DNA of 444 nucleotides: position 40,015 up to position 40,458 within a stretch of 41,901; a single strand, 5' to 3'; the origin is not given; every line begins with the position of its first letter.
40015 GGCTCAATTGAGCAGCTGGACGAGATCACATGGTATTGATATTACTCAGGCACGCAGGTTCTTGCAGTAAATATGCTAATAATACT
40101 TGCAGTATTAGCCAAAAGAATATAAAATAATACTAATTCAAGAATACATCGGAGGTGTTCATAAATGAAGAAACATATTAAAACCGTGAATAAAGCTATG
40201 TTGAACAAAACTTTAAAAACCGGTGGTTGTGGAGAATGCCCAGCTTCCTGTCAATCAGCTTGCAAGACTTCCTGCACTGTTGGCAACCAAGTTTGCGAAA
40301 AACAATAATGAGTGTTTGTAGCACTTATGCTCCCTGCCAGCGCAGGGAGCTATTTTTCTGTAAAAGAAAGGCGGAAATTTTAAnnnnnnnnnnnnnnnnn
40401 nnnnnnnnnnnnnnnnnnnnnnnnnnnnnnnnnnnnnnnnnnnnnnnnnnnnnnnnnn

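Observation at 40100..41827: Unannotated SCIFF six-cysteine RiPP precursor with its own promoter, an internal attenuator and a radical-SAM/SPASM maturase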

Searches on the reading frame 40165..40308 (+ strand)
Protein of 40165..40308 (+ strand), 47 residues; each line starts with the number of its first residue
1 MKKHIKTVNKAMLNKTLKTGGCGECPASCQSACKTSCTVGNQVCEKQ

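Call 3: search_protein_families(library=ncbifam, proteins=[window:40165-40305:+], max_evalue=0.01)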
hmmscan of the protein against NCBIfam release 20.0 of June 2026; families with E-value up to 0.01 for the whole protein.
window:40165-40305:+ (47 aa): 1 family
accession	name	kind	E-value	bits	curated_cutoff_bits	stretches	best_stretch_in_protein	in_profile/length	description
TIGR03973.1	six_Cys_in_45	equivalog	6.3e-25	86.8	50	1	3-45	1-43/43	six-cysteine ranthipeptide SCIFF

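Call 4: search_protein_families(library=pfam, proteins=[window:40165-40305:+], max_evalue=0.01)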
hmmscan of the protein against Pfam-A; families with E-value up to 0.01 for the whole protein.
window:40165-40305:+ (47 aa): 1 family
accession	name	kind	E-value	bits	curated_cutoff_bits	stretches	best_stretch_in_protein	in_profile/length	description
PF13165.11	SCIFF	-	2.2e-24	85.5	27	1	3-46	1-44/44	Six-cysteine peptide SCIFF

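Call 16: find_homologous_proteins(query=window:40165-40305:+, max_evalue=0.001)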
Query window:40165-40305:+ (47 aa): 2377 proteins with E <= 0.001 among 2379 candidates; the best 120 are listed.
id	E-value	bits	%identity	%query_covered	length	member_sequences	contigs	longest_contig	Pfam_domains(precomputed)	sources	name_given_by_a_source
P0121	8.5e-23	95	98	100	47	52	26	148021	PF13165.12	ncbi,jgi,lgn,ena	ncbi:MAG: six-cysteine ranthipeptide SCIFF [Acidaminococcaceae bacterium]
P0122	1.2e-21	92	98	96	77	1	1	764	PF13165.12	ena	-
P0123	1.3e-21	91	96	96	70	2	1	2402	PF13165.12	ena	-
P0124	2.3e-21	91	91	100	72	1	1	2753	PF13165.12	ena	-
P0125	2.6e-21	91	96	96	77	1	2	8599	PF13165.12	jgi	jgi:predicted ribosomally synthesized six-cysteine peptide SCIFF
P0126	3.9e-21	90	93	98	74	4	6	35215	PF13165.12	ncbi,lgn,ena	-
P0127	5.8e-21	89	96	96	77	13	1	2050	PF13165.12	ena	-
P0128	6.8e-21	89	93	96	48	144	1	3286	PF13165.12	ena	-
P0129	9.9e-21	89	89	100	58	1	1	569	PF13165.12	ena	-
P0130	1.2e-20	89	98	91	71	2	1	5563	PF13165.12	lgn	-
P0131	1.3e-20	88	74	96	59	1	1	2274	PF13165.12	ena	-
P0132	3.4e-20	87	91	96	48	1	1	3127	PF13165.12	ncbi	-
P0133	7.0e-20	86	87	100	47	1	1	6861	PF13165.12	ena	-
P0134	9.8e-20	86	89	96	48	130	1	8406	PF13165.12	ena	-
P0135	1.9e-19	85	85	98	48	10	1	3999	PF13165.12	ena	-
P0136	2.3e-19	85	89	98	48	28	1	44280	PF13165.12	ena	-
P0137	4.6e-19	84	81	100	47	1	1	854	PF13165.12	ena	-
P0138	7.9e-19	83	89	98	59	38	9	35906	PF13165.12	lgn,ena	-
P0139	1.7e-18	82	87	100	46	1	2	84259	PF13165.12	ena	-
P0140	1.9e-18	82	87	98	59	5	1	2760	PF13165.12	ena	-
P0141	2.2e-18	82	79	100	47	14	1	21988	PF13165.12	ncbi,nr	ncbi:MAG: six-cysteine ranthipeptide SCIFF [Acidaminococcales bacterium]|nr:six-cysteine ranthipepti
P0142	2.7e-18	81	89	96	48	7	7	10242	PF13165.12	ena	-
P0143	4.2e-18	81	85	98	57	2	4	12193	PF13165.12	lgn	-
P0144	5.1e-18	80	89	96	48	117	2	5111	PF13165.12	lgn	-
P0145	5.1e-18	80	87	96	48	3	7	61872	PF13165.12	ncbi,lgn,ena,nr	ncbi:MAG: six-cysteine ranthipeptide SCIFF [Selenomonadaceae bacterium]|nr:six-cysteine ranthipeptid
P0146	5.6e-18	80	87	96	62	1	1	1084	PF13165.12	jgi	-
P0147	6.1e-18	80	89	94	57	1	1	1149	PF13165.12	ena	-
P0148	6.1e-18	80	87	100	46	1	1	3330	PF13165.12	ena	-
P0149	6.4e-18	80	87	96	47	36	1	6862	PF13165.12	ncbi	ncbi:six-cysteine ranthipeptide SCIFF [Acidaminococcus fermentans]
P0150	8.3e-18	80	85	100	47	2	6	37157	PF13165.12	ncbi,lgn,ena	-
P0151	1.1e-17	79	89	94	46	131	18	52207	PF13165.12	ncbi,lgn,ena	-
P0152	1.1e-17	79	87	98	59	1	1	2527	PF13165.12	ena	-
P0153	1.1e-17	79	91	96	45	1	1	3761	PF13165.12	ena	-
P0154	1.2e-17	79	87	96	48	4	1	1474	PF13165.12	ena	-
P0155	1.2e-17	79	87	98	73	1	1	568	PF13165.12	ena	-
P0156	1.3e-17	79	84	96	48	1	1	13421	PF13165.12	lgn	-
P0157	1.4e-17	79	91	94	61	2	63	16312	PF13165.12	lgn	-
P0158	1.7e-17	79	82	96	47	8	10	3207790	PF13165.12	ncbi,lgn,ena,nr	ncbi:six-cysteine ranthipeptide SCIFF [Pectinatus frisingensis]|nr:six-cysteine ranthipeptide SCIFF 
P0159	2.3e-17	78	79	100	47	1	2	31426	PF13165.12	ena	-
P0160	2.5e-17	78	84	96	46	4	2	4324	PF13165.12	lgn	-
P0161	3.0e-17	78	87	96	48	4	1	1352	PF13165.12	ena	-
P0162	3.4e-17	78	84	96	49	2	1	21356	PF13165.12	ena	-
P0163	5.5e-17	77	83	98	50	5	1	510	PF13165.12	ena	-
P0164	5.7e-17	77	80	96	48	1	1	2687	PF13165.12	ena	-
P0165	6.0e-17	77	82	96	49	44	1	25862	PF13165.12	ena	-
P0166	6.3e-17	77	82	96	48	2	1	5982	PF13165.12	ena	-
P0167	7.0e-17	77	84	96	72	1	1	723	PF13165.12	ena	-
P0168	8.2e-17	77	87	96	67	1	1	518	PF13165.12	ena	-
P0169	9.0e-17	77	82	96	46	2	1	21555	PF13165.12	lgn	-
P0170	9.3e-17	77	82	96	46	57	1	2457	PF13165.12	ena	-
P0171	9.9e-17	76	79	100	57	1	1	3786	PF13165.12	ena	-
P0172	1.0e-16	76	80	98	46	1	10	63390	PF13165.12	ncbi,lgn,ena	-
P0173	1.2e-16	76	77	100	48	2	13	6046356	PF13165.12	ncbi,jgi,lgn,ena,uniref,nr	ncbi:hypothetical protein SOV_39160 [Sporomusa ovata DSM 2662]|jgi:predicted ribosomally synthesized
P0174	1.2e-16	76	83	100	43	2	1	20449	PF13165.12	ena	-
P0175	1.2e-16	76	78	98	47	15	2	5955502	PF13165.12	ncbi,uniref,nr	ncbi:six-cysteine ranthipeptide SCIFF [Sporomusa acidovorans]|uniref:Six-cysteine peptide SCIFF n=1 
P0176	1.4e-16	76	84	96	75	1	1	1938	PF13165.12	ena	-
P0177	1.5e-16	76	88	91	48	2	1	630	PF13165.12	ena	-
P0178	1.7e-16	76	82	96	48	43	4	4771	PF13165.12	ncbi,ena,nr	ncbi:MAG: six-cysteine ranthipeptide SCIFF [Selenomonadaceae bacterium]|nr:six-cysteine ranthipeptid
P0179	1.8e-16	76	81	100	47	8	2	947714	PF13165.12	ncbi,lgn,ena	-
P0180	1.9e-16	76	82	96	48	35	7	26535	PF13165.12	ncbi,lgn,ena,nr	ncbi:MAG: six-cysteine ranthipeptide SCIFF [Selenomonadaceae bacterium]|nr:six-cysteine ranthipeptid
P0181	2.3e-16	75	89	96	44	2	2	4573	PF13165.12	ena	-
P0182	2.3e-16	75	84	96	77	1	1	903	PF13165.12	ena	-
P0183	2.7e-16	75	81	100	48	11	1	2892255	PF13165.12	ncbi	ncbi:six-cysteine ranthipeptide SCIFF [Desulfotomaculum nigrificans]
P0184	2.9e-16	75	74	100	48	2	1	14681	PF13165.12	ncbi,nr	ncbi:MAG: six-cysteine ranthipeptide SCIFF [Peptococcaceae bacterium]|nr:six-cysteine ranthipeptide 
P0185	2.9e-16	75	86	94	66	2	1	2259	PF13165.12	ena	-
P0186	3.2e-16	75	82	96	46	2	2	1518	PF13165.12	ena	-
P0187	3.2e-16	75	81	100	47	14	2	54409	PF13165.12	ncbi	ncbi:MAG: six-cysteine ranthipeptide SCIFF [Veillonellales bacterium]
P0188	3.7e-16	75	84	91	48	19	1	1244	PF13165.12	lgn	-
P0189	4.3e-16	74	79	100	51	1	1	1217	PF13165.12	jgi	jgi:predicted ribosomally synthesized six-cysteine peptide SCIFF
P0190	4.7e-16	74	82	96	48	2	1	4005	PF13165.12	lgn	-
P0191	5.0e-16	74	85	98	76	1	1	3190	PF13165.12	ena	-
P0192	5.1e-16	74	84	94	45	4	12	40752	PF13165.12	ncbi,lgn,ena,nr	ncbi:MAG: six-cysteine ranthipeptide SCIFF [Selenomonadaceae bacterium]|nr:six-cysteine ranthipeptid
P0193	5.3e-16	74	80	96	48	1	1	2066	PF13165.12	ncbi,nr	ncbi:MAG: six-cysteine ranthipeptide SCIFF [Selenomonadaceae bacterium]|nr:six-cysteine ranthipeptid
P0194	5.7e-16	74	84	94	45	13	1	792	PF13165.12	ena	-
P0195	5.8e-16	74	80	96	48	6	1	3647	PF13165.12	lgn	-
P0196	6.6e-16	74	81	100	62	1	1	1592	PF13165.12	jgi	-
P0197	8.6e-16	74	82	96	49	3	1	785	PF13165.12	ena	-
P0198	8.8e-16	74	79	100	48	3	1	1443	PF13165.12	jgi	-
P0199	8.9e-16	74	80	96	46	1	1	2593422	PF13165.12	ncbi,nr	ncbi:six-cysteine ranthipeptide SCIFF [Selenomonas sp. TAMA-11512]|nr:six-cysteine ranthipeptide SCI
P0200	9.6e-16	73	73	96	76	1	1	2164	PF13165.12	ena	-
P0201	9.8e-16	73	80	94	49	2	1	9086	PF13165.12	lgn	-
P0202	9.9e-16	73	78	96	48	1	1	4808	PF13165.12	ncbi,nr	ncbi:MAG: six-cysteine ranthipeptide SCIFF [Selenomonadaceae bacterium]|nr:six-cysteine ranthipeptid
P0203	1.0e-15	73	83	96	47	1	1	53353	PF13165.12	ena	-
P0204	1.0e-15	73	74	100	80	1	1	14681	PF13165.12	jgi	jgi:predicted ribosomally synthesized six-cysteine peptide SCIFF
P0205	1.2e-15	73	80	94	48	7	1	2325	PF13165.12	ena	-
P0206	1.3e-15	73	77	100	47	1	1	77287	PF13165.12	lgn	-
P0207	1.3e-15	73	80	96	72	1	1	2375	PF13165.12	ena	-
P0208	1.5e-15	73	82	94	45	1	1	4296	PF13165.12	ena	-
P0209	1.5e-15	73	80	96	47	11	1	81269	PF13165.12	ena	-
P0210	1.5e-15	73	78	98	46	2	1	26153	PF13165.12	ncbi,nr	ncbi:MAG TPA: six-cysteine ranthipeptide SCIFF [Patescibacteria group bacterium]|nr:six-cysteine ran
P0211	1.6e-15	73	78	98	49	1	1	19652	PF13165.12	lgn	-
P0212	1.6e-15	73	82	94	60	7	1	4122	PF13165.12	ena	-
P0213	1.7e-15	73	80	98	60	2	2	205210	PF13165.12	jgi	jgi:predicted ribosomally synthesized six-cysteine peptide SCIFF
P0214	1.7e-15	73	82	96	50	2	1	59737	PF13165.12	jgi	-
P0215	1.7e-15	73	76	96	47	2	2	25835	PF13165.12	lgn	-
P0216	1.8e-15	73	79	100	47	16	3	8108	PF13165.12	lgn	-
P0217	1.8e-15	73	78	98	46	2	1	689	PF13165.12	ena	-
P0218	1.8e-15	73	82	94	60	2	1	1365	PF13165.12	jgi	-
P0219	2.0e-15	72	74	100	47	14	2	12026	PF13165.12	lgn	-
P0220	2.0e-15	72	81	91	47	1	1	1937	PF13165.12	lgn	-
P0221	2.0e-15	72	80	96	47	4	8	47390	PF13165.12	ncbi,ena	-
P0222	2.1e-15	72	76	96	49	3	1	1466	PF13165.12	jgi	jgi:predicted ribosomally synthesized six-cysteine peptide SCIFF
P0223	2.2e-15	72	82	94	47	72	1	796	PF13165.12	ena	-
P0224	2.3e-15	72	80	98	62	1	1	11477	PF13165.12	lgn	-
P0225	2.6e-15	72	87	96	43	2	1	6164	PF13165.12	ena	-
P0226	2.6e-15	72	79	100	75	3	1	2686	PF13165.12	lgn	-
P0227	2.6e-15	72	82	94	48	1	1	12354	PF13165.12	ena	-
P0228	3.1e-15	72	74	100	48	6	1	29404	PF13165.12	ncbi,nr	ncbi:MAG: six-cysteine ranthipeptide SCIFF [Peptococcaceae bacterium]|nr:six-cysteine ranthipeptide 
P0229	3.2e-15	72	80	96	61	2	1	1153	PF13165.12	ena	-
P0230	3.4e-15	72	74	100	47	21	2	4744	PF13165.12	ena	-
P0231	3.5e-15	72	78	96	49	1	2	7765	PF13165.12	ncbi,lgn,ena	-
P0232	3.7e-15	72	80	96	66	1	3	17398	PF13165.12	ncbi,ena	-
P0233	4.0e-15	72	78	96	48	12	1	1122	PF13165.12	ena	-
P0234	4.3e-15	71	78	96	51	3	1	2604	PF13165.12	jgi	-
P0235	4.6e-15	71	80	94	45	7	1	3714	PF13165.12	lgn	-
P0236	5.0e-15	71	78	96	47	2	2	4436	PF13165.12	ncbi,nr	ncbi:MAG: six-cysteine ranthipeptide SCIFF [Quinella sp. 1Q7]|nr:six-cysteine ranthipeptide SCIFF [Q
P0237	5.2e-15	71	77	100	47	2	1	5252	PF13165.12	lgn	-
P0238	5.7e-15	71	83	98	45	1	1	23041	PF13165.12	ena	-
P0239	5.7e-15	71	76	98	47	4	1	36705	PF13165.12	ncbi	ncbi:six-cysteine ranthipeptide SCIFF [Peptococcus simiae]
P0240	5.8e-15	71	81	91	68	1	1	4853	PF13165.12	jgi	-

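Call 18: find_encoding_contigs(protein=window:40165-40308:+, flank=10000, max_places=8)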
Protein window:40165-40308:+ (47 aa): 24 contigs read that carry it; 8 places shown.
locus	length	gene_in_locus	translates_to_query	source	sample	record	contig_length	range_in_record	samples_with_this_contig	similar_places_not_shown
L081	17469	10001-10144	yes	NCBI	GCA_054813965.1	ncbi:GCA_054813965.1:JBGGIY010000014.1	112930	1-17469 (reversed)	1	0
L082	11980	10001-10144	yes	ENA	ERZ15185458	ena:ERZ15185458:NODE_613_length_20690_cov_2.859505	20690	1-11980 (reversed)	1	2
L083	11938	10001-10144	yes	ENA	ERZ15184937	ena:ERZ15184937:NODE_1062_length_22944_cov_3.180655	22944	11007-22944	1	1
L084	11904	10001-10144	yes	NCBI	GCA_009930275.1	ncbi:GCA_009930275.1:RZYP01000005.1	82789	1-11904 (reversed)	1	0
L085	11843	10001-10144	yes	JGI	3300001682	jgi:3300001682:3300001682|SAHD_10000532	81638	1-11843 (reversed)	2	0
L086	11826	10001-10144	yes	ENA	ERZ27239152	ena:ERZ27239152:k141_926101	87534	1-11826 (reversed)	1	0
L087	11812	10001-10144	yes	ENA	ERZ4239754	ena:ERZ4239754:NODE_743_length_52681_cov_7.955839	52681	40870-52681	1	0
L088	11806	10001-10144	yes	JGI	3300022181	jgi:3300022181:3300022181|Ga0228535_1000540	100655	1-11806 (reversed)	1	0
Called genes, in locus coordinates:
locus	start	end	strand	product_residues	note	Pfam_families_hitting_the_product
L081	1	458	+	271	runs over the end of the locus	PF00702:Hydrolase, PF08282:Hydrolase_3, PF12710:HAD (faint), PF05116:S6PP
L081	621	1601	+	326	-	PF04055:Radical_SAM, PF06968:BATS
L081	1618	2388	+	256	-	PF03744:BioW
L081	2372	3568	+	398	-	PF00155:Aminotran_1_2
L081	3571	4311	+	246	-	PF01656:CbiA, PF13500:AAA_26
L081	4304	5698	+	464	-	PF00202:Aminotran_3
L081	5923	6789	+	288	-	PF03668:RapZ-like_N, PF22740:PapZ_C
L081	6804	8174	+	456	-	PF01933:CofD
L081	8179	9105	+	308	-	PF10298:WhiA_N, PF14528:LAGLIDADG_3 (faint), PF14527:LAGLIDADG_WhiA, PF02650:HTH_WhiA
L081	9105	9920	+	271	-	PF01522:Polysacc_deac_1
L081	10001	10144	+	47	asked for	PF13165:SCIFF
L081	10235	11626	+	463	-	PF13353:Fer4_12, PF04055:Radical_SAM, PF13186:SPASM (weak)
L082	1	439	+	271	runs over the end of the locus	PF00702:Hydrolase (weak), PF08282:Hydrolase_3, PF12710:HAD (faint), PF05116:S6PP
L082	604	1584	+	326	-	PF04055:Radical_SAM, PF06968:BATS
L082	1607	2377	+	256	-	PF03744:BioW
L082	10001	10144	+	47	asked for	PF13165:SCIFF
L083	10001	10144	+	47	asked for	PF13165:SCIFF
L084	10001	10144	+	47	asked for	PF13165:SCIFF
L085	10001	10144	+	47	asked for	PF13165:SCIFF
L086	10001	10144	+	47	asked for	PF13165:SCIFF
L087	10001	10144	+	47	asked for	PF13165:SCIFF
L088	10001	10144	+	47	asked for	PF13165:SCIFF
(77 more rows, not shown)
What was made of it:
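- Checked: Gene callers and NCBI annotate this peptide routinely (calls 16, 18).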

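Call 19: find_encoding_contigs(protein=P0183, flank=6000, max_places=3)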
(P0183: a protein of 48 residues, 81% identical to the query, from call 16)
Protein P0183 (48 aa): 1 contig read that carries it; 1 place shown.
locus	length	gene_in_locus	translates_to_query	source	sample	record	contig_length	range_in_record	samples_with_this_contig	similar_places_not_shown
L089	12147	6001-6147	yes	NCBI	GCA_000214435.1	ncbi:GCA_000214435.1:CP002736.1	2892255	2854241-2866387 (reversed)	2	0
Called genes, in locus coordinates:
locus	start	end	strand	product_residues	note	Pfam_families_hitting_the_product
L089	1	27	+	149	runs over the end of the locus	PF01281:Ribosomal_L9_N, PF03948:Ribosomal_L9_C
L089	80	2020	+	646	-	PF00158:Sigma54_activat, PF01078:Mg_chelatase, PF05496:RuvB_N (weak), PF13191:AAA_16 (faint), PF00004:AAA, PF07728:AAA_5, PF05362:Lon_C, PF13541:ChlI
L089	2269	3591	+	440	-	PF00772:DnaB, PF13481:AAA_25, PF03796:DnaB_C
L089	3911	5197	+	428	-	PF00709:Adenylsucc_synt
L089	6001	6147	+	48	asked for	PF13165:SCIFF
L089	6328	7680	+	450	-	PF04055:Radical_SAM, PF13353:Fer4_12, PF13186:SPASM (weak)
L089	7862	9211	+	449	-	PF01476:LysM, PF07501:G5, PF01551:Peptidase_M23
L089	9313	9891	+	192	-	PF13371:TPR_9 (weak), PF13424:TPR_12 (weak), PF13432:TPR_16 (weak), PF12895:ANAPC3 (weak), PF13414:TPR_11 (weak), PF14559:TPR_19 (weak), PF07719:TPR_2 (weak), PF14559:TPR_19, +12 more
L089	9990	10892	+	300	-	PF01752:Peptidase_M9 (weak), PF13485:Peptidase_MA_2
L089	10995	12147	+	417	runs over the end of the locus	PF00275:EPSP_synthase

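Call 21: find_encoding_contigs(protein=P0158, flank=6000, max_places=2)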
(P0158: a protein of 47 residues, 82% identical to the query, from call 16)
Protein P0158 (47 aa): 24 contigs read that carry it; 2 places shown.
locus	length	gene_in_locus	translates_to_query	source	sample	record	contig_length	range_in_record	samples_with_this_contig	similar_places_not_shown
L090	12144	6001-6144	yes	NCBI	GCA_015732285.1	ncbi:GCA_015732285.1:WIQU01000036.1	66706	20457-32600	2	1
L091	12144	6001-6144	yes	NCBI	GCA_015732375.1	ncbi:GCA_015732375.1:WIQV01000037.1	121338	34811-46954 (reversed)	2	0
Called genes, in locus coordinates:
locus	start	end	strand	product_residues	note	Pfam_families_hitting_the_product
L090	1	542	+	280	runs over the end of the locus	PF00702:Hydrolase (weak), PF08282:Hydrolase_3, PF05116:S6PP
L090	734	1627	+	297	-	PF03668:RapZ-like_N, PF22740:PapZ_C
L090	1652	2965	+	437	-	PF01933:CofD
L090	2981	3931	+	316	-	PF10298:WhiA_N, PF14528:LAGLIDADG_3 (faint), PF13412:HTH_24 (faint), PF14527:LAGLIDADG_WhiA, PF02650:HTH_WhiA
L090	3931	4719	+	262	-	PF01522:Polysacc_deac_1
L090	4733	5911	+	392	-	-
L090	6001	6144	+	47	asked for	PF13165:SCIFF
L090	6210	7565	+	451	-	PF04055:Radical_SAM, PF13353:Fer4_12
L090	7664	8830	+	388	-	PF00044:Gp_dh_N, PF02800:Gp_dh_C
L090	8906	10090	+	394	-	PF00162:PGK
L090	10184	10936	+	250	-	PF00121:TIM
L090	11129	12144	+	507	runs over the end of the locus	PF01676:Metalloenzyme, PF06415:iPGM_N, PF01663:Phosphodiest (weak)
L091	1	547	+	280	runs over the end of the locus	PF00702:Hydrolase (weak), PF08282:Hydrolase_3, PF05116:S6PP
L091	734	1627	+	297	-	PF03668:RapZ-like_N, PF22740:PapZ_C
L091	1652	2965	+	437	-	PF01933:CofD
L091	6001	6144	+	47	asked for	PF13165:SCIFF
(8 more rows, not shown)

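Call 22: find_encoding_contigs(protein=P0175, flank=6000, max_places=2)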
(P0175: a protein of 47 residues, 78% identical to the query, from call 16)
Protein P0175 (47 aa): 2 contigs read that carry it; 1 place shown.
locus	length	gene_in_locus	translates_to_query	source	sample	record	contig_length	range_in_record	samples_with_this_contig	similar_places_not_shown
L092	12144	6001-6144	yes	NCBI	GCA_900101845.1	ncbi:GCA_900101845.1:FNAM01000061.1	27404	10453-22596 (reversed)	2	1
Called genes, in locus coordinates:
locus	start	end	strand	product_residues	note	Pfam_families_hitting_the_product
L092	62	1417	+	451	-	PF01933:CofD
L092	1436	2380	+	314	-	PF10298:WhiA_N, PF14528:LAGLIDADG_3 (faint), PF14527:LAGLIDADG_WhiA, PF02650:HTH_WhiA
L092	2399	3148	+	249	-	PF01522:Polysacc_deac_1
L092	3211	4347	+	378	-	-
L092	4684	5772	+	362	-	-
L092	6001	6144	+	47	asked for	PF13165:SCIFF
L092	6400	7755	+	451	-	PF04055:Radical_SAM, PF13353:Fer4_12, PF13186:SPASM (weak)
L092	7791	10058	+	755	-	PF00708:Acylphosphatase, PF07503:zf-HYPF, PF01300:Sua5_yciO_yrdC, PF17788:HypF_C, PF00814:TsaD (faint), PF22521:HypF_C_2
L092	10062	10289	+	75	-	PF01455:HupF_HypC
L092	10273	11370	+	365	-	PF01924:HypD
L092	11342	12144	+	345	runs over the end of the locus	PF00586:AIRS, PF02769:AIRS_C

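Call 23: find_encoding_contigs(protein=P0239, flank=6000, max_places=2)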
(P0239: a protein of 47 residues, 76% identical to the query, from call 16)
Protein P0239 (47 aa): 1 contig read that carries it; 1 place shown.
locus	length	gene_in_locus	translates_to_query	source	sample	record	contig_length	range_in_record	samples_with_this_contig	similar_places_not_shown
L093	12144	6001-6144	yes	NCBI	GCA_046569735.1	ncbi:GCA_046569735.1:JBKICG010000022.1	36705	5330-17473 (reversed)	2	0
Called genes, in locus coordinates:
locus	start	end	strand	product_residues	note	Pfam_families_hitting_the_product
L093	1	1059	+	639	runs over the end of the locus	PF01757:Acyl_transf_3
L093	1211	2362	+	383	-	PF02618:YceG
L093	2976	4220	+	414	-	PF00871:Acetate_kinase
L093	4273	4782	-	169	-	PF00583:Acetyltransf_1 (weak), PF13302:Acetyltransf_3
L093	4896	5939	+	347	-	PF00378:ECH_1, PF16113:ECH_2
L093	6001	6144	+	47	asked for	PF13165:SCIFF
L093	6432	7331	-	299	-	PF00389:2-Hacid_dh, PF02826:2-Hacid_dh_C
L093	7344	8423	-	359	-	PF00266:Aminotran_5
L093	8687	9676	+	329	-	PF06161:DUF975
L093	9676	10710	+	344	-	PF25145:NfeD1b_N, PF01972:SDH_protease (weak), PF01343:Peptidase_S49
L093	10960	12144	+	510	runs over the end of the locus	PF00939:Na_sulph_symp, PF03600:CitMHS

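Call 24: find_encoding_contigs(protein=P0199, flank=6000, max_places=2)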
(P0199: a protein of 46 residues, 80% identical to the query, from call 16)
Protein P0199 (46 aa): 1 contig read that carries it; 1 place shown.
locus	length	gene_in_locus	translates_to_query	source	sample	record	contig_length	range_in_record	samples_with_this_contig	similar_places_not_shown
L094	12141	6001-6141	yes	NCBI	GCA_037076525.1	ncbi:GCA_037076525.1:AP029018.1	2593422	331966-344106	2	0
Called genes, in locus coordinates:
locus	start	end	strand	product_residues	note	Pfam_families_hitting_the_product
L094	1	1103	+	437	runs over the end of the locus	PF00483:NTP_transferase, PF01050:MannoseP_isomer, PF07883:Cupin_2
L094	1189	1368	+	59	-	-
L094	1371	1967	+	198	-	PF00132:Hexapep, PF14602:Hexapep_2 (weak)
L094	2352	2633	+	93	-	PF00132:Hexapep, PF14602:Hexapep_2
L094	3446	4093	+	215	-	PF00132:Hexapep, PF14602:Hexapep_2 (weak)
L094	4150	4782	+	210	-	PF14602:Hexapep_2 (faint), PF00132:Hexapep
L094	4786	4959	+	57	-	-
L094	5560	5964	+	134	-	-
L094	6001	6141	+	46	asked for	PF13165:SCIFF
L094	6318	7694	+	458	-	PF04055:Radical_SAM, PF13353:Fer4_12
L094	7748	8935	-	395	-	PF00155:Aminotran_1_2, PF00266:Aminotran_5 (weak), PF01041:DegT_DnrJ_EryC1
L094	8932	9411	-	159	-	PF13404:HTH_AsnC-type (weak), PF01037:AsnC_trans_reg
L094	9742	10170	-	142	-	-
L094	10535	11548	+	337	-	PF00044:Gp_dh_N, PF02800:Gp_dh_C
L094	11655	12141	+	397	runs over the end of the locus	PF00162:PGK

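Call 56: search_protein_families(library=ncbifam, proteins=[L090:4733-5908:+], max_evalue=0.1)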
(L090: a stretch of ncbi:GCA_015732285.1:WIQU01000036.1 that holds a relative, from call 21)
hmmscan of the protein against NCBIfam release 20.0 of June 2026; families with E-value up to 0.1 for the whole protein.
L090:4733-5908:+ (392 aa): 1 family
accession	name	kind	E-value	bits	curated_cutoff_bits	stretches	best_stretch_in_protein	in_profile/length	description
NF041482.1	ADPrt_Strmyces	equivalog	0.0078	15.9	250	1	17-113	16-112/208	ADP-ribosyltransferase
